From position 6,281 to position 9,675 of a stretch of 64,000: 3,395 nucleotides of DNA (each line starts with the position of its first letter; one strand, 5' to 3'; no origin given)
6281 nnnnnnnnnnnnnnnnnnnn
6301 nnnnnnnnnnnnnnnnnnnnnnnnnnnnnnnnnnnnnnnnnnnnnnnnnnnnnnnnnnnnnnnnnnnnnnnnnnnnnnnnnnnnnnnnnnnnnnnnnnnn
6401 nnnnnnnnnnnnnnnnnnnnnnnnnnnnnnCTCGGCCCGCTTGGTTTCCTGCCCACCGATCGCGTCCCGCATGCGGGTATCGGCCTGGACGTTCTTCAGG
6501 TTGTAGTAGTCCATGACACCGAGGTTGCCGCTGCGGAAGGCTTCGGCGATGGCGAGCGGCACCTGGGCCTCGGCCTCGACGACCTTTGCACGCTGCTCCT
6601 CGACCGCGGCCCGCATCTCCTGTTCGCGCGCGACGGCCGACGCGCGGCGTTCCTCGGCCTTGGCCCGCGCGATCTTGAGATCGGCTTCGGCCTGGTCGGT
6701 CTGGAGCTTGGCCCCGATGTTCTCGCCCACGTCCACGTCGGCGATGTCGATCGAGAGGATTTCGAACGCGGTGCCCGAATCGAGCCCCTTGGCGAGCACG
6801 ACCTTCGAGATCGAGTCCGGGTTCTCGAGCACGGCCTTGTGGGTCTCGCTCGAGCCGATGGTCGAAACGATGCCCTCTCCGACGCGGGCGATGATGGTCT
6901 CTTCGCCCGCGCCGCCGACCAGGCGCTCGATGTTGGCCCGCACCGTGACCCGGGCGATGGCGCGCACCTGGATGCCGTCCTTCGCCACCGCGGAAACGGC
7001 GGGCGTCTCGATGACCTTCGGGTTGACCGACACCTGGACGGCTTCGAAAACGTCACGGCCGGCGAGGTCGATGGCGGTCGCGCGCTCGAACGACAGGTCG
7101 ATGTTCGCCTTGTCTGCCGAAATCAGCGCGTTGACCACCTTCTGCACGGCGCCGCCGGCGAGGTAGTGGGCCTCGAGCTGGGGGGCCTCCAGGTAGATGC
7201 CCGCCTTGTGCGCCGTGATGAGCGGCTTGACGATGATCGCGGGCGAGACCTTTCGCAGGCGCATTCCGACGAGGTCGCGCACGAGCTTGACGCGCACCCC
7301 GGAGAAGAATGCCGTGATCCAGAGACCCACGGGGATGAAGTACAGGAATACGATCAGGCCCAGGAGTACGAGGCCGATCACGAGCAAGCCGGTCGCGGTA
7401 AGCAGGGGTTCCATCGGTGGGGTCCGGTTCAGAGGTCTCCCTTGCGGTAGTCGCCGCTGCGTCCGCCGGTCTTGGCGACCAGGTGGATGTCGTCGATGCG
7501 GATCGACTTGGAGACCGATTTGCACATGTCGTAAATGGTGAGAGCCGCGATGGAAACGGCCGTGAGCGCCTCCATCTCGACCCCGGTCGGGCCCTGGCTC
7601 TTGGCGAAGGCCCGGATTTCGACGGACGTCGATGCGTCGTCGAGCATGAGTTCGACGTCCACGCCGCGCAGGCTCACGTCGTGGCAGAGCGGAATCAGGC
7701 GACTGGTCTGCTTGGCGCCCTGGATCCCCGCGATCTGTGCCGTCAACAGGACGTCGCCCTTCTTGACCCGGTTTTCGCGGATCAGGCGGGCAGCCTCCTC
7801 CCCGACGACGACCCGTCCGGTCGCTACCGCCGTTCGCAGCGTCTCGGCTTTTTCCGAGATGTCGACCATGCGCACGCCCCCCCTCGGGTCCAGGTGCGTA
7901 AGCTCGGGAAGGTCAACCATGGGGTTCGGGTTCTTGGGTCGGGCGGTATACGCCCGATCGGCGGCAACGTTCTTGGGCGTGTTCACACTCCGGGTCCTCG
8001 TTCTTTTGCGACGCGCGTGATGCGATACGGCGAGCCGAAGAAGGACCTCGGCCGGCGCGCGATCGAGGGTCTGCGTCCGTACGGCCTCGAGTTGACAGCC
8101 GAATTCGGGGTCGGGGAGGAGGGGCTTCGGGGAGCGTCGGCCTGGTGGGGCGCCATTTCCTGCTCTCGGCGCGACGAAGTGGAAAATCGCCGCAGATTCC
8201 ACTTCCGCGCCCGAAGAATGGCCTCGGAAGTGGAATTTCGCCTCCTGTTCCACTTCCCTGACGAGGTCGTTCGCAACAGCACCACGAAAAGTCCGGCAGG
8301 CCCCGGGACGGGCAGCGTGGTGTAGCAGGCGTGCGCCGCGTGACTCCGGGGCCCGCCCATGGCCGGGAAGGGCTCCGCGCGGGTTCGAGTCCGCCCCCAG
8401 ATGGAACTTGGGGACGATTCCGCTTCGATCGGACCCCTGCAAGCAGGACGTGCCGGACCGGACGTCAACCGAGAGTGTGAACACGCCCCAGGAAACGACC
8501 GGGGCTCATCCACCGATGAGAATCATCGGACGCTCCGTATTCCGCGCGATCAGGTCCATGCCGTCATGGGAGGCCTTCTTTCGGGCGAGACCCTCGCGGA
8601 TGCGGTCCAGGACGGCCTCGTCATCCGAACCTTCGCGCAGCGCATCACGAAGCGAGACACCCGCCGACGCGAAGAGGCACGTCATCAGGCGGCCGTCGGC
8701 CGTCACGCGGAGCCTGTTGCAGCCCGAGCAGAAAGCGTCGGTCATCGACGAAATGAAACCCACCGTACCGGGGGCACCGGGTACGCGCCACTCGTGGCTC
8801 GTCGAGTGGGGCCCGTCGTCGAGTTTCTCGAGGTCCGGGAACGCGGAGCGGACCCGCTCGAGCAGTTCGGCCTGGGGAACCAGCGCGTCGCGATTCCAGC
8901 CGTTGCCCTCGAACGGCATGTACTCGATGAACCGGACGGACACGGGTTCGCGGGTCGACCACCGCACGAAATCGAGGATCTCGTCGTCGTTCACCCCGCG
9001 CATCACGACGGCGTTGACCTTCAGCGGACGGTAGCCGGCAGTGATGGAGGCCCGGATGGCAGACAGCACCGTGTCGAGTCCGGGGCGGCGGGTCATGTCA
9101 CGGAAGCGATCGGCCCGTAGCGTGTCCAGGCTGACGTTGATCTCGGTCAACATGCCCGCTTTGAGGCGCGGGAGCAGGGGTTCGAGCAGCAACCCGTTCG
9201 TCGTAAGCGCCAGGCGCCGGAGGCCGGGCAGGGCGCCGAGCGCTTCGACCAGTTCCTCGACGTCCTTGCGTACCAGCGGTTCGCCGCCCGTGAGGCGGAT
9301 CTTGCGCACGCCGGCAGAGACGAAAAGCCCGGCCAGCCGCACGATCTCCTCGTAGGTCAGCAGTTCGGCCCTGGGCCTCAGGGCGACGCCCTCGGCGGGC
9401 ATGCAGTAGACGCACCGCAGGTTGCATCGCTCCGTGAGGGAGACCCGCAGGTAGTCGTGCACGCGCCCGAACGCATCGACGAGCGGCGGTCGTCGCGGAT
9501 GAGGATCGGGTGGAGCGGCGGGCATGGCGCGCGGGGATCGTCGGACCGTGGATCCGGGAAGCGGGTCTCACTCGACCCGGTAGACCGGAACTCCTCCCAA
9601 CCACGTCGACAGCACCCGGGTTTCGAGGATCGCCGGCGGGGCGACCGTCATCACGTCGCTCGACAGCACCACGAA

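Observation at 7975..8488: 514-bp insert with perfect 16-bp terminal inverted repeats between moaA and moaC: founding copy of a three-member structured repeat family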

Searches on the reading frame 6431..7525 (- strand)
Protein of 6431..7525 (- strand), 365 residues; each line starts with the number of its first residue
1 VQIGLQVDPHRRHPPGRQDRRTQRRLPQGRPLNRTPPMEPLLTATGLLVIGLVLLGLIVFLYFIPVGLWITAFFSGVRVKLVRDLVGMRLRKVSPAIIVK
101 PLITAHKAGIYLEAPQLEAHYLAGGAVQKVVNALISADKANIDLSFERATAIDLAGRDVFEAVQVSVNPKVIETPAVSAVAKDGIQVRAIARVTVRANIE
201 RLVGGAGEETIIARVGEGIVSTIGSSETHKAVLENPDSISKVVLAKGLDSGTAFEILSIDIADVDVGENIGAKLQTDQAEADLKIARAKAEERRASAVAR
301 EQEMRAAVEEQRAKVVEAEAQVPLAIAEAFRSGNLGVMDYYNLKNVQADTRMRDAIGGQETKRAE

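Call 70: search_protein_families(library=pfam, proteins=[window:6431-7525:-], max_evalue=0.00001)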
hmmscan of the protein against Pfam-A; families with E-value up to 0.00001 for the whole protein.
window:6431-7525:- (365 aa): 1 family
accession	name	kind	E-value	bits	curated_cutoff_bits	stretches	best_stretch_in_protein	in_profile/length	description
PF12127.13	FloA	-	2e-161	536.8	34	1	48-359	3-313/314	Flotillin-like protein FloA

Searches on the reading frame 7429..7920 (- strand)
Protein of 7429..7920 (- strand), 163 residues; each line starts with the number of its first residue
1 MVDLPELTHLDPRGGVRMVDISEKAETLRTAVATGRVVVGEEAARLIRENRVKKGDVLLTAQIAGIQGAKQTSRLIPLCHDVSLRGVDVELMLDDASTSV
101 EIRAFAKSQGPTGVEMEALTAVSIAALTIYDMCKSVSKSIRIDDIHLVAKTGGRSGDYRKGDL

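Call 40: find_encoding_contigs(protein=window:7429-7920:-, flank=3000, max_places=10)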
Protein window:7429-7920:- (163 aa): no gene with exactly this product is on record in the collection.

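Call 70: search_protein_families(library=pfam, proteins=[window:7432-7920:-], max_evalue=0.00001)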
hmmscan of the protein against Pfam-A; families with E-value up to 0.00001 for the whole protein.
window:7432-7920:- (163 aa): 1 family
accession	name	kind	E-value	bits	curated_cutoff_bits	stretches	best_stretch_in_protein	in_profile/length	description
PF01967.27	MoaC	-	4.2e-55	185.9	27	1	18-153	1-136/136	MoaC family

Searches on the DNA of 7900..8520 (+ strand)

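Call 14: search_rna_families(source=window, start=7900, end=8520, threshold=evalue, max_evalue=10, show_alignments=4)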
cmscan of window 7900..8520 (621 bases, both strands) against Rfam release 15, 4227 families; matches with E-value up to 10: 4.
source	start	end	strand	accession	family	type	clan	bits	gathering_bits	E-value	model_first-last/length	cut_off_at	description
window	8297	8355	-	RF03582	mir-m22-1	Gene; miRNA;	-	19.8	80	1.3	1-67/67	no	mir-m22-1 microRNA precursor family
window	8104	8239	+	RF01757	sbcD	Gene; sRNA;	-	18.6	40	0.26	1-155/155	no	sbcD RNA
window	8289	8414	+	RF01383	GRIK4_3p_UTR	Gene;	-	18.5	38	0.39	1-94/94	no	GRIK4 3 prime UTR element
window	8106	8198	+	RF02127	GNAS-AS1_1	Gene; lncRNA;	-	15.7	45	5.2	1-105/105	no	GNAS antisense RNA 1 conserved region 1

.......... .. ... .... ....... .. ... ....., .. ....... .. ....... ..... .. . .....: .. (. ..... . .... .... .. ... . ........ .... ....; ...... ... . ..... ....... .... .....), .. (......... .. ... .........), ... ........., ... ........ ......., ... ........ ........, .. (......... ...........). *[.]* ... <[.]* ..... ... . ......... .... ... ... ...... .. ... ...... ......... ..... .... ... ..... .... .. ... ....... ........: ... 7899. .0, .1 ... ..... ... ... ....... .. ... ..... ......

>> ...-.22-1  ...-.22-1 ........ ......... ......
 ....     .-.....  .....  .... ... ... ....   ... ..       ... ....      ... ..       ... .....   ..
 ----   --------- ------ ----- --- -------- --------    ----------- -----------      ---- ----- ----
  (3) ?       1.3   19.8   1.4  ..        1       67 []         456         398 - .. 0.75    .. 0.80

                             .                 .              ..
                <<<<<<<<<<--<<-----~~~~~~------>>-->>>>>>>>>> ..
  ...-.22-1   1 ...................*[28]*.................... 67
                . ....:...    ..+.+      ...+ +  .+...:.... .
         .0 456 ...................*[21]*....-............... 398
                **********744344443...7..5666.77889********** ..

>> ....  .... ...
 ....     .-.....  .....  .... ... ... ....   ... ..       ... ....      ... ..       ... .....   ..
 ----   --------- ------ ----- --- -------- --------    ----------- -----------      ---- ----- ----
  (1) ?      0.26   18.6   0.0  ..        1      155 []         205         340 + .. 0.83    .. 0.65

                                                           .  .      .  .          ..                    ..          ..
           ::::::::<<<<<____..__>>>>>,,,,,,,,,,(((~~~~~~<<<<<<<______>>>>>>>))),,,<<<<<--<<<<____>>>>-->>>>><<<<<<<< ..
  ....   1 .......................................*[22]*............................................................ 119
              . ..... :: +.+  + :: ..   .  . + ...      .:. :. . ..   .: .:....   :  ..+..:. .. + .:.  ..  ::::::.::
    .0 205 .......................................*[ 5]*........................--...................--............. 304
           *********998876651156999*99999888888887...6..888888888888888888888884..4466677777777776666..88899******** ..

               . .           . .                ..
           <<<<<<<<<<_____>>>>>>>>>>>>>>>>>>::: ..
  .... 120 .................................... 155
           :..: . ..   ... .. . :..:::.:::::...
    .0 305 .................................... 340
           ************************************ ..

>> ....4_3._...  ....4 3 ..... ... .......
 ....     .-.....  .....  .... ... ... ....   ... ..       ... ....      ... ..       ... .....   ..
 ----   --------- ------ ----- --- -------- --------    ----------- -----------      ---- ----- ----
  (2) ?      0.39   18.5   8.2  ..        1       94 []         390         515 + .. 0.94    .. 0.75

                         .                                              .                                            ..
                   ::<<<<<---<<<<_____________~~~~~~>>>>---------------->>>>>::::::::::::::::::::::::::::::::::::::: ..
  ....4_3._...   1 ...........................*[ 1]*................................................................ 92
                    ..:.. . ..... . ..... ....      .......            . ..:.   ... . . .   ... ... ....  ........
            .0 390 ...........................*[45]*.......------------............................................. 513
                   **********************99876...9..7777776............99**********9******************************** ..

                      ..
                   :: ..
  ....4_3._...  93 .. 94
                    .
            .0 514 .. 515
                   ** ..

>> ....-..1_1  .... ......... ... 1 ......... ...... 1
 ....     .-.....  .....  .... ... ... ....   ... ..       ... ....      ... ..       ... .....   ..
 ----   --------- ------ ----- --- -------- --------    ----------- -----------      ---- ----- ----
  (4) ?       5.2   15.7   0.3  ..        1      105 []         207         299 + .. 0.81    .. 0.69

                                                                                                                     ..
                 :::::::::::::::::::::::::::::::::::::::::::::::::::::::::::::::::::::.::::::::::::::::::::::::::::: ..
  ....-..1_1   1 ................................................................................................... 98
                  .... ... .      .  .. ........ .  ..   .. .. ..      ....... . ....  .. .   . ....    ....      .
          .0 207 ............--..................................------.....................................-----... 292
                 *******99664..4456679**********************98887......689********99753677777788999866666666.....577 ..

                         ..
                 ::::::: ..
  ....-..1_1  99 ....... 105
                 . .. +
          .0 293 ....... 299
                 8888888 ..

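Call 83: search_dna_similar(query=window:7960-8500:+, collection=plasmids, mode=distant, max_evalue=0.001, max_rows=10)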
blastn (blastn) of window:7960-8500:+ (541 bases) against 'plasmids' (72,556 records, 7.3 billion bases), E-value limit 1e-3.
No match.

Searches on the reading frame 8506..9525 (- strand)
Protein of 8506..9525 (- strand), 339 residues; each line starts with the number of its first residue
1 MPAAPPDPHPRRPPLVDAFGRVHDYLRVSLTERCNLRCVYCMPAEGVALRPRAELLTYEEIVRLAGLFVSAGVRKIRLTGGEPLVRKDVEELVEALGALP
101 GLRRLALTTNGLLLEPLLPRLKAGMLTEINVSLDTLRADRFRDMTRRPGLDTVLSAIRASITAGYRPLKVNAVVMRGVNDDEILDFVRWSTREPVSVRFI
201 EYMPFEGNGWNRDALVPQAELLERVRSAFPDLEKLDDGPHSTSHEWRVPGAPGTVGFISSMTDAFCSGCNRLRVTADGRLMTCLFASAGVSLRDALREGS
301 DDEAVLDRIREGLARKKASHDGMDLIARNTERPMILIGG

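Call 12: find_encoding_contigs(protein=window:8506-9525:-, flank=10000, max_places=10)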
Protein window:8506-9525:- (339 aa): 6 contigs read that carry it; 6 places shown.
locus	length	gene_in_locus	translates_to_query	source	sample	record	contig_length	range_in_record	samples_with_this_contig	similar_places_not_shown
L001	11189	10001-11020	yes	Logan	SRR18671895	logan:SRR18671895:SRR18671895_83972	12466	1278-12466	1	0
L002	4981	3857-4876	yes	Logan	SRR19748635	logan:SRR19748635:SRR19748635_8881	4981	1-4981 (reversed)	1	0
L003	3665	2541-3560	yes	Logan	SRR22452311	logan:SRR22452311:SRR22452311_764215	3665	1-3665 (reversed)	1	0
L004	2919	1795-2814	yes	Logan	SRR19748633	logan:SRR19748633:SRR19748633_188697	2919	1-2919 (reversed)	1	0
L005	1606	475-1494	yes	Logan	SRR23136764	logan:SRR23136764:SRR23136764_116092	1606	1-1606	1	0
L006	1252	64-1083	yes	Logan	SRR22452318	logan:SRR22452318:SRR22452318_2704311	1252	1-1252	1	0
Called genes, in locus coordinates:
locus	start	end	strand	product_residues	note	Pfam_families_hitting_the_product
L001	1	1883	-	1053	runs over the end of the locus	?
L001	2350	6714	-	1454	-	PF07494:Reg_prop (faint), PF07495:Y_Y_Y, PF00512:HisKA, PF02518:HATPase_c, PF00072:Response_reg, PF00165:HTH_AraC (faint), PF12833:HTH_18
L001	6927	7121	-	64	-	PF01165:Ribosomal_S21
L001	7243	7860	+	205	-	PF01725:Ham1p_like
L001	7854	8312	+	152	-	PF02580:Tyr_Deacylase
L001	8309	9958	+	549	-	PF22039:HUTI_composite_bact (weak), PF07969:Amidohydro_3, PF01979:Amidohydro_1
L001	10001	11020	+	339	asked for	PF04055:Radical_SAM, PF06463:Mob_synth_C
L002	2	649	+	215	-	?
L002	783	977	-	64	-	PF01165:Ribosomal_S21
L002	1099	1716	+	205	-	PF01725:Ham1p_like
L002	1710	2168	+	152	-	PF02580:Tyr_Deacylase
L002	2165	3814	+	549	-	PF22039:HUTI_composite_bact (weak), PF07969:Amidohydro_3, PF01979:Amidohydro_1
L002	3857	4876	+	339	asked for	PF04055:Radical_SAM, PF06463:Mob_synth_C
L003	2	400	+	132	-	?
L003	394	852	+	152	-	PF02580:Tyr_Deacylase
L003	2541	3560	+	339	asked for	PF04055:Radical_SAM, PF06463:Mob_synth_C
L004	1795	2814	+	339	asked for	PF04055:Radical_SAM, PF06463:Mob_synth_C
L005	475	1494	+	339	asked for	PF04055:Radical_SAM, PF06463:Mob_synth_C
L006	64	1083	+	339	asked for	PF04055:Radical_SAM, PF06463:Mob_synth_C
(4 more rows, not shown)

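Call 29: find_homologous_proteins(query=window:8506-9525:-, max_evalue=1e-60)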
Query window:8506-9525:- (339 aa): 7315 proteins with E <= 1e-60 among 8000 candidates; the best 120 are listed.
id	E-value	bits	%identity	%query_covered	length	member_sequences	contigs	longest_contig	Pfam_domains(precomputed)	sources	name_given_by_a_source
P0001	2.9e-210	715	95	100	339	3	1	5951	PF04055.28,PF13353.12,PF06463.19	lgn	-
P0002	1.1e-171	589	76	100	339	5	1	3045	PF04055.28,PF06463.19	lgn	-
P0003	1.1e-171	589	79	96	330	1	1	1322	PF04055.28,PF06463.19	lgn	-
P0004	1.6e-149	516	70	96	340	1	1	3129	PF04055.28,PF13353.12,PF06463.19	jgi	-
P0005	9.7e-149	513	71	96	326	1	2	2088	PF04055.28,PF06463.19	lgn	-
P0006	4.0e-148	511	67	100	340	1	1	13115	PF04055.28,PF13353.12,PF06463.19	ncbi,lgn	-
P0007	2.7e-147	508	71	96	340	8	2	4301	PF04055.28,PF13353.12,PF06463.19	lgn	-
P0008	3.5e-145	501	69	96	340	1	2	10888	PF04055.28,PF06463.19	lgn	-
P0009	3.7e-131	455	65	96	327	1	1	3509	PF04055.28,PF13353.12,PF06463.19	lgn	-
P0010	2.1e-130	453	64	96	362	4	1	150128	PF04055.28,PF06463.19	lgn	-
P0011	2.4e-130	453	62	99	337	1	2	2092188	PF04055.28,PF13353.12,PF06463.19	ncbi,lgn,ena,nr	ncbi:MAG: GTP 3',8-cyclase MoaA [Rhodothermales bacterium]|nr:GTP 3',8-cyclase MoaA [Rhodothermales 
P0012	2.4e-130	453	64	96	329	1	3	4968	PF04055.28,PF13353.12,PF06463.19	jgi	jgi:molybdenum cofactor biosynthesis protein A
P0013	2.8e-130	452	64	96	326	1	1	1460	PF04055.28,PF06463.19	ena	-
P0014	2.5e-129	449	64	96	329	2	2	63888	PF04055.28,PF06463.19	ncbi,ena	-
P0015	2.5e-129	449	64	96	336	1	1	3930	PF04055.28,PF06463.19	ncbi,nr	ncbi:MAG: GTP 3',8-cyclase MoaA [Rhodothermales bacterium]|nr:GTP 3',8-cyclase MoaA [Rhodothermales 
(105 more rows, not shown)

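Call 30: find_encoding_contigs(protein=P0001, flank=6000, max_places=4)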
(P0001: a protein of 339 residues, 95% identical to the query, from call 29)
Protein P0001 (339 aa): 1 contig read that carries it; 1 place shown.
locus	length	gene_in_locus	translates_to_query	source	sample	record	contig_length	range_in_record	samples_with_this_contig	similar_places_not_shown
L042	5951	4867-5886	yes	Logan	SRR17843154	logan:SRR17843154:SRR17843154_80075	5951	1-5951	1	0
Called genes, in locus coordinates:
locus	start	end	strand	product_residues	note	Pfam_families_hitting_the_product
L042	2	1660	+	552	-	?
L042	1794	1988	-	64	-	PF01165:Ribosomal_S21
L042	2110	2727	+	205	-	PF01725:Ham1p_like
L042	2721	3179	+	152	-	PF02580:Tyr_Deacylase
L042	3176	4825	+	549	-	PF22039:HUTI_composite_bact (weak), PF07969:Amidohydro_3, PF01979:Amidohydro_1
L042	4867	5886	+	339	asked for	PF04055:Radical_SAM, PF13353:Fer4_12 (faint), PF06463:Mob_synth_C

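Call 31: find_encoding_contigs(protein=P0002, flank=6000, max_places=4)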
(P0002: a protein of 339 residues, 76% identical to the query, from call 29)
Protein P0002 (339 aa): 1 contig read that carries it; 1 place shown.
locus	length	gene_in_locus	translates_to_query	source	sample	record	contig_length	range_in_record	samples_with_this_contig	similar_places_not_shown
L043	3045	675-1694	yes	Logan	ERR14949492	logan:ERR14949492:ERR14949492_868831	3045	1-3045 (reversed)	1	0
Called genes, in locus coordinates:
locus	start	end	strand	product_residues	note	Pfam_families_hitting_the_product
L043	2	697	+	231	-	?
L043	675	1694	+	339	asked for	PF04055:Radical_SAM, PF06463:Mob_synth_C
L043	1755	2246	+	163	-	PF01967:MoaC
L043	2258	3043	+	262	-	?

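Call 32: find_encoding_contigs(protein=P0008, flank=8000, max_places=4)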
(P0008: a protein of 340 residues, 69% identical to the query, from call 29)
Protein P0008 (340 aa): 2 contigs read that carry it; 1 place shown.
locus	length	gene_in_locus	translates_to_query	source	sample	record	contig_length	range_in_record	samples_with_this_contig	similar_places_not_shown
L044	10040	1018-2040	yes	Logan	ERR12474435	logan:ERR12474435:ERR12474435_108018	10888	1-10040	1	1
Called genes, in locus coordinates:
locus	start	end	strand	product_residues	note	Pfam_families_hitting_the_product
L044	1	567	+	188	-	?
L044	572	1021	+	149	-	PF02580:Tyr_Deacylase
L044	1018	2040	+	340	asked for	PF04055:Radical_SAM, PF06463:Mob_synth_C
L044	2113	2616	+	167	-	PF01967:MoaC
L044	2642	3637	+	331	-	PF12127:FloA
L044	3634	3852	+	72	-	-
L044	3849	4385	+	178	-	-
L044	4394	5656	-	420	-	PF01595:CNNM, PF00571:CBS (faint), PF03471:CorC_HlyC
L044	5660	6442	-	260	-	PF00378:ECH_1, PF16113:ECH_2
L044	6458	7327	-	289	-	-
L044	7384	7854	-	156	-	-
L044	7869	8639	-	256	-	PF04012:PspA_IM30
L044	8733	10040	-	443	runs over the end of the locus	PF02885:Glycos_trans_3N, PF00591:Glycos_transf_3, PF07831:PYNP_C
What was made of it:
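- Checked: Relatives have 60 and 72 nt (calls 31, 32).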
